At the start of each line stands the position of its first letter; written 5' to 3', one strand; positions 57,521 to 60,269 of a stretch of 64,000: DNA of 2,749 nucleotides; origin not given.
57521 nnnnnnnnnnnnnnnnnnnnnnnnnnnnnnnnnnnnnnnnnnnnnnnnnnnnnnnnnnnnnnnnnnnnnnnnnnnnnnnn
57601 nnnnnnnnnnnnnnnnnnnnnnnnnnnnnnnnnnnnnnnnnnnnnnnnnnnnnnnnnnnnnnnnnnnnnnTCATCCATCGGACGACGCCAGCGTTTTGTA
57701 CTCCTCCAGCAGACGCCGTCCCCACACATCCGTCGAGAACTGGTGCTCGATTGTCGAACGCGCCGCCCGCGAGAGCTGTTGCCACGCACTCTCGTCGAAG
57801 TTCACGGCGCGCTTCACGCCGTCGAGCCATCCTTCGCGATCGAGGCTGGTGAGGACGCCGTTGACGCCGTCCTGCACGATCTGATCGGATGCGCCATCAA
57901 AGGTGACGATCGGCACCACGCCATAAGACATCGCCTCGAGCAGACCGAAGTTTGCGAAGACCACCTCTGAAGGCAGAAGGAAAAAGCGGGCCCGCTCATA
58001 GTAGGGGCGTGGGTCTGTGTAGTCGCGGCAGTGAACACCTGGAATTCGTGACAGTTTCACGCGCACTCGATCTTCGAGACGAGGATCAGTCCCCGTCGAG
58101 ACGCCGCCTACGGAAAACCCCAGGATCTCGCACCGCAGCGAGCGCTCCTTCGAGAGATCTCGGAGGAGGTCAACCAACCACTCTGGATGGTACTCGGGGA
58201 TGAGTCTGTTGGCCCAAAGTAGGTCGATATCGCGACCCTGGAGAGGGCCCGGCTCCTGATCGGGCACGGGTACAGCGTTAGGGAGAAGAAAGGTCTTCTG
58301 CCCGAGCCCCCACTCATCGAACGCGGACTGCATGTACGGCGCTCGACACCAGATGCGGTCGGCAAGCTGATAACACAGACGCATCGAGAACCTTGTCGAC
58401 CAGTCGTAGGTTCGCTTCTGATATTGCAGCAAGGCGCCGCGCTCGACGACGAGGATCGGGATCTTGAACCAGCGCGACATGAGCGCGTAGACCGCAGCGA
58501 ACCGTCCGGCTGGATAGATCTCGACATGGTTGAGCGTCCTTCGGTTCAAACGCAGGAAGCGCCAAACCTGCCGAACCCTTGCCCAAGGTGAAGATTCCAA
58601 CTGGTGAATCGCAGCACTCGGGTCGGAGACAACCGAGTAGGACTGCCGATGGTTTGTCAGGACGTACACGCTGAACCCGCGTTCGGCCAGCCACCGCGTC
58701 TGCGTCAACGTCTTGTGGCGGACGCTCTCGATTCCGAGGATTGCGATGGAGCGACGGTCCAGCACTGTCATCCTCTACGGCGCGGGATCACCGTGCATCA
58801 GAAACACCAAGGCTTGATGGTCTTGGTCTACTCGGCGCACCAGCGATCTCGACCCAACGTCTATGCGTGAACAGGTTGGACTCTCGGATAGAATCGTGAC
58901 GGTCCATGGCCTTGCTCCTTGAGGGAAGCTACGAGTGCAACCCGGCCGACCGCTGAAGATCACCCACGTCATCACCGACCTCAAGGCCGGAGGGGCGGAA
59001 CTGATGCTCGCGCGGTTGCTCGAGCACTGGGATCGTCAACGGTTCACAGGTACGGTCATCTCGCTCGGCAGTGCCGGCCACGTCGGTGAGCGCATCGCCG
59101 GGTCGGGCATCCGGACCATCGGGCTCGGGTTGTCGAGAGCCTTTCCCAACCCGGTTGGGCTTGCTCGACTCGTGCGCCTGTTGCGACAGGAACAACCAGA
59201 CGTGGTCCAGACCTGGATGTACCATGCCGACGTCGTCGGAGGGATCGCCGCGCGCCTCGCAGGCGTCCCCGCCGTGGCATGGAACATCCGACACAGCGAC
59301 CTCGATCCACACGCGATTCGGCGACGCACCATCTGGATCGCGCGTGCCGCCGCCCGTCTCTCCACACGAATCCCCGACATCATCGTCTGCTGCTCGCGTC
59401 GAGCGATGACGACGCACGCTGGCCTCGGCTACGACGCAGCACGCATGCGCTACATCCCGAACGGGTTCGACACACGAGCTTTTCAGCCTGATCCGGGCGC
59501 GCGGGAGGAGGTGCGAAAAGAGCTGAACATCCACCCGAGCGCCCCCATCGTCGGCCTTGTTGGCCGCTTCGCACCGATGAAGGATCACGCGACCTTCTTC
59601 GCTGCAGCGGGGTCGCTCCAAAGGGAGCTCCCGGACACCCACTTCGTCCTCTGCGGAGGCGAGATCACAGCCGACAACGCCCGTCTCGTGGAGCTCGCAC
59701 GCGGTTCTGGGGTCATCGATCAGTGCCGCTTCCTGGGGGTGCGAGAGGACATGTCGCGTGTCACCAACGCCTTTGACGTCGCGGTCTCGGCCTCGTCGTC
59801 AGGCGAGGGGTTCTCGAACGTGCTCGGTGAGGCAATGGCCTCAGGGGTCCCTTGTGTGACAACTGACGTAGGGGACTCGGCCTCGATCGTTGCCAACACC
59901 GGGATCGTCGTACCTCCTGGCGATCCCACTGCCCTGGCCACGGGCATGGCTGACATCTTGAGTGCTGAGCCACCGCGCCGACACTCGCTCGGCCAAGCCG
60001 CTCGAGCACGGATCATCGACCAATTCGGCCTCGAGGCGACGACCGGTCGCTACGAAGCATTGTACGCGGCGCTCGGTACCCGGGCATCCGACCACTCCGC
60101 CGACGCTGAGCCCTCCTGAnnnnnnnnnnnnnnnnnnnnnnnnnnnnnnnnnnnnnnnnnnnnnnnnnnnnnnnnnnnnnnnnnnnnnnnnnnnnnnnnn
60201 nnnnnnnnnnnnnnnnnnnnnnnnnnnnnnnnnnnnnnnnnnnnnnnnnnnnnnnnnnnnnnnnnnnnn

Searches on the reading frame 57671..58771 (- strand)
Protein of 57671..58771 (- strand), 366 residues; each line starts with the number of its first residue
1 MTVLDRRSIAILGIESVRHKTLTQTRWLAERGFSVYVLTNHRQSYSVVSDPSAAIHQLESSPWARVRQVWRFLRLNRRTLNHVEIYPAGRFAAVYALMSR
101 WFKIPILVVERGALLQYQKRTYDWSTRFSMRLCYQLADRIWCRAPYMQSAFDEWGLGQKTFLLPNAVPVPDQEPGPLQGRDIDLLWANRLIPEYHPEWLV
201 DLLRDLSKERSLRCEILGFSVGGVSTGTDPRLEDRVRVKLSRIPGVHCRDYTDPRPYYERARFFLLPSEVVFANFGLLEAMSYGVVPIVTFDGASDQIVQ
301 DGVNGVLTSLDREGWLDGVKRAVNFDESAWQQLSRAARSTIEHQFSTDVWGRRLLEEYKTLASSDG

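Call 35: search_protein_families(library=pfam, proteins=[window:57671-58771:-], max_evalue=0.001)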
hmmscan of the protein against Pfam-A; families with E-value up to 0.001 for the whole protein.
window:57671-58771:- (366 aa): 4 families
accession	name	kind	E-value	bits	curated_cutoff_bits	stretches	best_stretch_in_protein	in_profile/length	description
PF13692.12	Glyco_trans_1_4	-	5.3e-11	43.4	27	1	184-321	4-138/142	Glycosyl transferases group 1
PF13579.12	Glyco_trans_4_4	-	2e-09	38.4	29.7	1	23-165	9-157/158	Glycosyl transferase 4-like domain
PF00534.26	Glycos_transf_1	-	8.6e-08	32.3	26.4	1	178-309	12-141/172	Glycosyl transferases group 1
PF13439.12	Glyco_transf_4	-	7e-07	29.9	28.5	1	25-167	12-166/170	Glycosyltransferase Family 4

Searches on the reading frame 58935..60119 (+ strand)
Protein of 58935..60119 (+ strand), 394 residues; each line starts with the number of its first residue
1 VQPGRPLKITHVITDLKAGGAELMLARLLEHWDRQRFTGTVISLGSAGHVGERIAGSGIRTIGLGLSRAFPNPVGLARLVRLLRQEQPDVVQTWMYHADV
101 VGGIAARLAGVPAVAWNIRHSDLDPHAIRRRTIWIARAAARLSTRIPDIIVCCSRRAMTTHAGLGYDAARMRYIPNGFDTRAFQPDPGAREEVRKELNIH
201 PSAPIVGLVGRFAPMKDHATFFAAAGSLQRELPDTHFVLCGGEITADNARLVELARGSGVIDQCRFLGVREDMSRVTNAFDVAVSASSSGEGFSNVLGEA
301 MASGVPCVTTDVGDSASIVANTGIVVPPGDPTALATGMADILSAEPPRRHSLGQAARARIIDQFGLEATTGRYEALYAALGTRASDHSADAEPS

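Call 35: search_protein_families(library=pfam, proteins=[window:58935-60119:+], max_evalue=0.001)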
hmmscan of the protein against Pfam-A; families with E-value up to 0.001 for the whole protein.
window:58935-60119:+ (394 aa): 5 families
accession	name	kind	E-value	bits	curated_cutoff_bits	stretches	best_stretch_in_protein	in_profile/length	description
PF00534.26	Glycos_transf_1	-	3.4e-28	98.7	26.4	1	190-358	2-171/172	Glycosyl transferases group 1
PF13692.12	Glyco_trans_1_4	-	2.3e-27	96.4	27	1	204-343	2-141/142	Glycosyl transferases group 1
PF13439.12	Glyco_transf_4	-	2.2e-18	67.3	28.5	1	19-180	2-168/170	Glycosyltransferase Family 4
PF13579.12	Glyco_trans_4_4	-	1.9e-13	51.5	29.7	1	19-177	1-158/158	Glycosyl transferase 4-like domain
PF20706.3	GT4-conflict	-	0.00078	19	26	0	183-310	175-311/385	Family 4 Glycosyltransferase in conflict systems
